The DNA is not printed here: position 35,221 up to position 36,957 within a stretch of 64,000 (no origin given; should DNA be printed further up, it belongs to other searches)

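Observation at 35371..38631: Tightly packed rmuC / PD-(D/E)XK nuclease / exonuclease I operon: a three-component DNA-end processing module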

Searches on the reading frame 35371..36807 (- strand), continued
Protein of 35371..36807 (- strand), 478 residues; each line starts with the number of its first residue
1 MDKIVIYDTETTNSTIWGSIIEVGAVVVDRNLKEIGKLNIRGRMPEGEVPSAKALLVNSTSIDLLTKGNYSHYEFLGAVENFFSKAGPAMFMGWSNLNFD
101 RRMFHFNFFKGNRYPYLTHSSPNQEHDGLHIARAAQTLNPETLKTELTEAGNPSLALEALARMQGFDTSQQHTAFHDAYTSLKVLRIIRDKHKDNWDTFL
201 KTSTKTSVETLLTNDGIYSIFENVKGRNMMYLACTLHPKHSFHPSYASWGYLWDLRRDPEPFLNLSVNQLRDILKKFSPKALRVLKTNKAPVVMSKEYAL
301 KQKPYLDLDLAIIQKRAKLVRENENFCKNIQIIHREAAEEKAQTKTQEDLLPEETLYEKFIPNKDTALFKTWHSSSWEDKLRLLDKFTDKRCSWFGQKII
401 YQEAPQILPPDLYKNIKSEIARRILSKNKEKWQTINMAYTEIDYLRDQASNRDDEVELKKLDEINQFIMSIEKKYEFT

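Call 88: get_annotated_region(hit=H43, flank=5000)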
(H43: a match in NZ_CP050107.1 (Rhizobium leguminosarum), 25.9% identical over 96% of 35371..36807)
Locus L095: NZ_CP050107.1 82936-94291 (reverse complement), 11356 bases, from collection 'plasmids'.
description: Rhizobium leguminosarum bv. trifolii strain 4B plasmid pRL4b1, complete sequence
organism: Rhizobium leguminosarum (NCBI taxid 386)
taxonomy: Bacteria; Pseudomonadota; Alphaproteobacteria; Hyphomicrobiales; Rhizobiaceae; Rhizobium; Rhizobium leguminosarum
host: -; source: Trifolium repens; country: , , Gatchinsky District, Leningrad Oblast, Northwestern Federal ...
typing (MOB-suite, as given by PLSDB): conjugative; relaxase MOBP,MOBP; mating-pair formation MPF_T
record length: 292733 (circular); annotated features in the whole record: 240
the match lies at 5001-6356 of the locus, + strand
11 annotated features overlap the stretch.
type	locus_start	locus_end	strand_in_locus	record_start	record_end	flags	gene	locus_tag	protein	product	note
CDS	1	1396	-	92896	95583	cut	-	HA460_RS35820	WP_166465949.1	PD-(D/E)XK nuclease family protein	-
CDS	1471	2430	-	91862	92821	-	-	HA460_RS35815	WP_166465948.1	ThiF family adenylyltransferase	-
CDS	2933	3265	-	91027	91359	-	-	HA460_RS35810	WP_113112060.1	hypothetical protein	-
CDS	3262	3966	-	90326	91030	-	-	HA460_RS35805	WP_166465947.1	multiubiquitin domain-containing protein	-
CDS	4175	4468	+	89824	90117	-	-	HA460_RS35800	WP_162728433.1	helix-turn-helix transcriptional regulator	-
CDS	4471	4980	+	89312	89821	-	-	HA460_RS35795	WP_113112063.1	ImmA/IrrE family metallo-endopeptidase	-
CDS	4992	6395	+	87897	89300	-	-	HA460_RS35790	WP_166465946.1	exonuclease domain-containing protein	-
CDS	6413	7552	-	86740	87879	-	-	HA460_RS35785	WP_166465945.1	RHE_PE00001 family protein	-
CDS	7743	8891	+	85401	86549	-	-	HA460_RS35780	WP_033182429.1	site-specific integrase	GO:0015074 - DNA integration [Evidence IEA]; GO:0006310 - DNA recombination [Evidence IEA]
CDS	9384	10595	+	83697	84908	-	repA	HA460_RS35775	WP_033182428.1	plasmid partitioning protein RepA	-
CDS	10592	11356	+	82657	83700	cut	repB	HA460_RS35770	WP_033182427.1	plasmid partitioning protein RepB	-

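Call 89: get_annotated_region(hit=H46, flank=5000)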
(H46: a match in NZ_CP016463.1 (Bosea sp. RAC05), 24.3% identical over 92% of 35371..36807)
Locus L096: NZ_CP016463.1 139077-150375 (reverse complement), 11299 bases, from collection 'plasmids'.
description: Bosea sp. RAC05 plasmid pBSY19_1, complete sequence
organism: Bosea sp. RAC05 (NCBI taxid 1842539)
taxonomy: Bacteria; Pseudomonadota; Alphaproteobacteria; Hyphomicrobiales; Boseaceae; Bosea; Bosea sp. RAC05
host: -; source: Microbial isolate,Algal phycosphere; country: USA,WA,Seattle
typing (MOB-suite, as given by PLSDB): non-mobilizable
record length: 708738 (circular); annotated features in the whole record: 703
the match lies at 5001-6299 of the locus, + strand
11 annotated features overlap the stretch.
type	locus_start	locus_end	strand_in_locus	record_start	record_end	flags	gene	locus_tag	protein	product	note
CDS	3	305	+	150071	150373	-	-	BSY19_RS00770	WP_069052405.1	hypothetical protein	-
CDS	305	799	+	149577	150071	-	-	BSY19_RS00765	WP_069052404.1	hypothetical protein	-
CDS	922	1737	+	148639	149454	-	-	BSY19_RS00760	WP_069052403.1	hypothetical protein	-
CDS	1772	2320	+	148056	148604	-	-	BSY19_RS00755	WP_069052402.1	hypothetical protein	-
CDS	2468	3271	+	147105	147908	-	-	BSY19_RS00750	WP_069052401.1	hypothetical protein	-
CDS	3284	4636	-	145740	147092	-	-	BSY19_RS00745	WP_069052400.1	hypothetical protein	-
CDS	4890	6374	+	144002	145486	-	-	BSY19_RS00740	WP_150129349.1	exonuclease domain-containing protein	-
CDS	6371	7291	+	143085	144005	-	-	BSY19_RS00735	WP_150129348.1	hypothetical protein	-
CDS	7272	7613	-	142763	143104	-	-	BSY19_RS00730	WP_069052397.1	hypothetical protein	-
CDS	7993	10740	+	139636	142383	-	-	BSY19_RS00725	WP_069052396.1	putative Ig domain-containing protein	-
CDS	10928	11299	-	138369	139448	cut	-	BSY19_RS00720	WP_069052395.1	sigma-70 family RNA polymerase sigma factor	GO:0006352 - DNA-templated transcription initiation [Evidence IEA]; GO:0006355 - regulation of DNA-templated ...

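Call 114: find_related_loci(query=A6, collection=viral_contigs, flank=4000)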
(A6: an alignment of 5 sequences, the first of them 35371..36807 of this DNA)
Query A6 (478 aa) in viral_contigs; peptide patterns used: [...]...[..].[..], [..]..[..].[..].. (x = any residue, [..] = any of these).
194 stretches matched a pattern, but none encodes a relative of the query by tblastn (E <= 1e-3).
